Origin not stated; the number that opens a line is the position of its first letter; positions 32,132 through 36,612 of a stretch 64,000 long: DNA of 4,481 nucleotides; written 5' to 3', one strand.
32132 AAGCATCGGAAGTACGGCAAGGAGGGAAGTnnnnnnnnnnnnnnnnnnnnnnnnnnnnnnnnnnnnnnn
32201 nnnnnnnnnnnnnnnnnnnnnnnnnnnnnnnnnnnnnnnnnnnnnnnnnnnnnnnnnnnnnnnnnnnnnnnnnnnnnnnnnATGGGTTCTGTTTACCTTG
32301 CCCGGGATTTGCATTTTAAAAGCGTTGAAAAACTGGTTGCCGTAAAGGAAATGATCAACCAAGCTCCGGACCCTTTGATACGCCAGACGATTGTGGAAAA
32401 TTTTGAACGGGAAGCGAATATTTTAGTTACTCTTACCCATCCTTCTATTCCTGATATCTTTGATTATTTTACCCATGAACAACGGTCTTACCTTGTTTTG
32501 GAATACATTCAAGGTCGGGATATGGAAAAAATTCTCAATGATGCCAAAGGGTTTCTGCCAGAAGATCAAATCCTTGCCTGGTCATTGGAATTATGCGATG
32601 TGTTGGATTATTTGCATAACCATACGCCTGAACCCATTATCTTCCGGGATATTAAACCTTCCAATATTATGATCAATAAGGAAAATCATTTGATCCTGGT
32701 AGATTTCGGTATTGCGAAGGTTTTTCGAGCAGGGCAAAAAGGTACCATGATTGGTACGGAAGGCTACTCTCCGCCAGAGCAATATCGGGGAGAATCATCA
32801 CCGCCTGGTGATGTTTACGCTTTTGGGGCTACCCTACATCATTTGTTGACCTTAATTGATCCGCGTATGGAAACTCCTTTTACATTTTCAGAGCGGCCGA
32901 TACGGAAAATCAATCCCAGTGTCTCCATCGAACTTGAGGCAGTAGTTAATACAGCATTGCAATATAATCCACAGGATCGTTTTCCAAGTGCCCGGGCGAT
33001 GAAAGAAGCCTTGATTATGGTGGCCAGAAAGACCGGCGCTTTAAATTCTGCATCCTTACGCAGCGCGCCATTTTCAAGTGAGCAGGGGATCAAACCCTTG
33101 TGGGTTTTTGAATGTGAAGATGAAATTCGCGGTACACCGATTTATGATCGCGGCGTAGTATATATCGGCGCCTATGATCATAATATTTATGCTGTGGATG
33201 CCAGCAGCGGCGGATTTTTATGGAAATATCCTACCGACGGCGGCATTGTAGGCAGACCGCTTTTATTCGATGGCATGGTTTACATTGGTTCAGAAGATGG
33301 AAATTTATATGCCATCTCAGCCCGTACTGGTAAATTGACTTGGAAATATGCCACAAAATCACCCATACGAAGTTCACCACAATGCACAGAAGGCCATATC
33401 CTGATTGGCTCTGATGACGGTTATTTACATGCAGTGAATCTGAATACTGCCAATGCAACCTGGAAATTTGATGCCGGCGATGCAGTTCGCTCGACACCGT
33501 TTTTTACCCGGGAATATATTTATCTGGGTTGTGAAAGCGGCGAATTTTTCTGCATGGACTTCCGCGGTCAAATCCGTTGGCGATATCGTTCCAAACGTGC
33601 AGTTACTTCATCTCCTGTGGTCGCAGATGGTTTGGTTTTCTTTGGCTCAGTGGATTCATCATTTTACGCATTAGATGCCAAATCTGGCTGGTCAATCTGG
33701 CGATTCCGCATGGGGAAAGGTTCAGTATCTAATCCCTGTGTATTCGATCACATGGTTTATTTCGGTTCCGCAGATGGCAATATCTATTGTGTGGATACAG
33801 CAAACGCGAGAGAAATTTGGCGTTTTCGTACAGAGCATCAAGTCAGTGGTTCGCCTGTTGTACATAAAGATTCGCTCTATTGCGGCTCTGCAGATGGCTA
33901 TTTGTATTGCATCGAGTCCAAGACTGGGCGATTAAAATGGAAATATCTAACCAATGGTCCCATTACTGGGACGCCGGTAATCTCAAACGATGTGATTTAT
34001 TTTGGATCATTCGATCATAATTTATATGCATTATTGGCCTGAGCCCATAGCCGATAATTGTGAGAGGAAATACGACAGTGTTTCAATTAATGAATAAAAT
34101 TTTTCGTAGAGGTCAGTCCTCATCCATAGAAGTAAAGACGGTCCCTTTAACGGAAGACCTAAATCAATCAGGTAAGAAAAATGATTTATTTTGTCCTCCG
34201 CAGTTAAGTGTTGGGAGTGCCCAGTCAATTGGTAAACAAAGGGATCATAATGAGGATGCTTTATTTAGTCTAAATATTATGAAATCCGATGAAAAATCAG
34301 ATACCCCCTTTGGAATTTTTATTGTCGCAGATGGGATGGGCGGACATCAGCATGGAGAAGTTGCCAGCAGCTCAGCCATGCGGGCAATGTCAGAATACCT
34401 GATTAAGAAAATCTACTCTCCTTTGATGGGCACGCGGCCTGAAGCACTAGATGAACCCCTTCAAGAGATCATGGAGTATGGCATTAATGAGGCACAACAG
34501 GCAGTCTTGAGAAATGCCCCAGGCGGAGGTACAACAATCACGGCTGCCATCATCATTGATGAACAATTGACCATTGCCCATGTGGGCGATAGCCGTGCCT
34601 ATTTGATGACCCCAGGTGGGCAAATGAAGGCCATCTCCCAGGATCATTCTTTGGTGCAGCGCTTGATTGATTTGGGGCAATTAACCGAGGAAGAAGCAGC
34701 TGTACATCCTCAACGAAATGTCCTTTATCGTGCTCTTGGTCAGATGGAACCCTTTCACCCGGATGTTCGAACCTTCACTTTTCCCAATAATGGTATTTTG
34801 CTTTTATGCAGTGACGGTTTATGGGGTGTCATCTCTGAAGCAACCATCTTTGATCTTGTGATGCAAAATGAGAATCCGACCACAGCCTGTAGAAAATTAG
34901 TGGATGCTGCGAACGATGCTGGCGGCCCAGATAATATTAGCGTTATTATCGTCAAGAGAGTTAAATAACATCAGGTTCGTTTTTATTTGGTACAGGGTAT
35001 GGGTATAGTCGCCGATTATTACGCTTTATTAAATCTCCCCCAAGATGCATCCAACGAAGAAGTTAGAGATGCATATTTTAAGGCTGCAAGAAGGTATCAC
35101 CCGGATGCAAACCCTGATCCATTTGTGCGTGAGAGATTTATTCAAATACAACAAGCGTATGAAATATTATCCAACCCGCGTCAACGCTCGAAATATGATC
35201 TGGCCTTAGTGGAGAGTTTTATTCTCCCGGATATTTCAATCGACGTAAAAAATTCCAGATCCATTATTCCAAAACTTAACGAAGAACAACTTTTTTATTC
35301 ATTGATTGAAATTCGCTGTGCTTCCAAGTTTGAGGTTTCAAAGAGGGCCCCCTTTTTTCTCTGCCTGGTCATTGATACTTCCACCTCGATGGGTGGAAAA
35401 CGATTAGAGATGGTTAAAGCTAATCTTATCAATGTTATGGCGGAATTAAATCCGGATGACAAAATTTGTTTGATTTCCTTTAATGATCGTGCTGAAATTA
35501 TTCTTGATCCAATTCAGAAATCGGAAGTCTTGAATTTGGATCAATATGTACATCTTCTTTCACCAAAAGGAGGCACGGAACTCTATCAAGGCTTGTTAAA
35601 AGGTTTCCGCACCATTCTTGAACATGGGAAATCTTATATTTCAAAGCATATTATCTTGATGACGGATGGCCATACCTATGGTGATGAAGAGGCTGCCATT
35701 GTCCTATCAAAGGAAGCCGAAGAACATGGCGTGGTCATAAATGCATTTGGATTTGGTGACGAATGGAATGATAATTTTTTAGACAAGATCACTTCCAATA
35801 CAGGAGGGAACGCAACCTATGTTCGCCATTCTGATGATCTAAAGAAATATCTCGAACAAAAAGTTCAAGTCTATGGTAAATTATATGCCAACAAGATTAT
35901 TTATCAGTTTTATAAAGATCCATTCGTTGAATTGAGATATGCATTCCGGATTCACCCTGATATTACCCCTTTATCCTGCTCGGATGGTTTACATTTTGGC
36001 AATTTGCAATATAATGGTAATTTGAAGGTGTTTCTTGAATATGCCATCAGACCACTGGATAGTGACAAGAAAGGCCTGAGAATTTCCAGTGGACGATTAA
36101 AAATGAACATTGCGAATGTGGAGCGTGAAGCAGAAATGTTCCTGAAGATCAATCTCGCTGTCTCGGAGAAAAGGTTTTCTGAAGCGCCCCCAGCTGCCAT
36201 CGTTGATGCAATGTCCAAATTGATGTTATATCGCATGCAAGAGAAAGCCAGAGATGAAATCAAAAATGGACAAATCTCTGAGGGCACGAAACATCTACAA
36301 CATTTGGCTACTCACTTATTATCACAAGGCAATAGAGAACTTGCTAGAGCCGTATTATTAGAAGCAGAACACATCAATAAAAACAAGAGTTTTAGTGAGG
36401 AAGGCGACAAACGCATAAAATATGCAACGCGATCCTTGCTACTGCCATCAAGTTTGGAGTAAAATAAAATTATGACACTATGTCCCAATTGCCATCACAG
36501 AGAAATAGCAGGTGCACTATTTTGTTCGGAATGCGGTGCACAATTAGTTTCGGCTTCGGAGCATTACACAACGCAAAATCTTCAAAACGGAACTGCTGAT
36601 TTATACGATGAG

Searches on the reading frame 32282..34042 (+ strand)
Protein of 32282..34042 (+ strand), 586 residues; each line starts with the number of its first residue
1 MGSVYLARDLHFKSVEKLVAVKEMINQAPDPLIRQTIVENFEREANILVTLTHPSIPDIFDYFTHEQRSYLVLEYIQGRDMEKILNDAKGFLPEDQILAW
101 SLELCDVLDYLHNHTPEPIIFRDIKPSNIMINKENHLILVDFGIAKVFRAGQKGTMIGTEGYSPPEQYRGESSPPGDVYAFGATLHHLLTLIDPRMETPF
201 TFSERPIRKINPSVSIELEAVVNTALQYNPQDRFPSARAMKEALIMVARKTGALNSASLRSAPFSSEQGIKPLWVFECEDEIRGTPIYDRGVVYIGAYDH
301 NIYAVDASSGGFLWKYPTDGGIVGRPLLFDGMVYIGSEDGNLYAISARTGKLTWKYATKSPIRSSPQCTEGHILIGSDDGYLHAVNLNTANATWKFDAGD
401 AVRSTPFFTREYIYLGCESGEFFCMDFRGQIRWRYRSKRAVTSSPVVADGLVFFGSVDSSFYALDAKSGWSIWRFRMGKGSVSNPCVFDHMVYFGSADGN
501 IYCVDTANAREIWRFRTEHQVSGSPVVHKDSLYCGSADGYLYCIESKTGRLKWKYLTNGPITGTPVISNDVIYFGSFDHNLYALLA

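Call 48: search_protein_families(library=pfam, proteins=[window:32282-34042:+], max_evalue=0.0001)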
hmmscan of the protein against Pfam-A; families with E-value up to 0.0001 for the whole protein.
window:32282-34042:+ (586 aa): 9 families
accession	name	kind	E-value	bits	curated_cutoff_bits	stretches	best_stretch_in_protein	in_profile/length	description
PF13570.13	Beta-prop_ACSF4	-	1.9e-74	251.5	133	2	373-584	22-241/329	Beta-alanine-activating enzyme, beta-propeller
PF13360.13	PQQ_2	-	2.2e-61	207.9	27.6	4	273-394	16-142/233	Outer membrane protein assembly factor BamB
PF00069.31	Pkinase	-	1.1e-35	123.7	31.7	1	2-241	13-259/263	Protein kinase domain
PF07714.23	PK_Tyr_Ser-Thr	-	9.9e-21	74.6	23.1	1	2-233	13-248/258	Protein tyrosine and serine/threonine kinase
PF01011.28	PQQ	-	5.5e-20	72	26.7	0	437-477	45-85/595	Glucose/ethanol/alcohol dehydrogenase, beta-propeller domain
PF25292.1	Beta-prop_CGLA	-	1.8e-14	54.4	26.8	0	530-584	45-102/316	Lambda-carrageenase beta-propeller domain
PF03109.22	ABC1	-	6.9e-06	25.8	22.9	1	52-152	128-221/244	ABC1 atypical kinase-like domain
PF24807.1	WD40_CDC20-Fz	-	2e-05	24.5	200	0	490-552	64-126/292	CDC20/Fizzy WD40 domain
PF23414.1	Beta-prop_EML_2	-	4.6e-05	23.4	90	0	373-442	13-85/266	Echinoderm microtubule-associated protein second beta-propeller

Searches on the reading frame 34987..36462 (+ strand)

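Call 48: search_protein_families(library=pfam, proteins=[window:34987-36462:+], max_evalue=0.0001)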
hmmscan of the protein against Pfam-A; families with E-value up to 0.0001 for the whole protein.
window:34987-36462:+ (491 aa): 4 families
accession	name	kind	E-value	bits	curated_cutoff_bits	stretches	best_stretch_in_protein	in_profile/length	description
PF00226.36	DnaJ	-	6.8e-21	74.6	27.8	1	10-71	1-63/63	DnaJ domain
PF00092.34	VWA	-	1e-19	71.8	23.8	1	126-288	3-171/174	von Willebrand factor type A domain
PF13768.12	VWA_3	-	5.1e-13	49.8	27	1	126-276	4-153/155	von Willebrand factor type A domain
PF13519.12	VWA_2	-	6e-13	49.8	27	1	126-229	2-107/107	von Willebrand factor type A domain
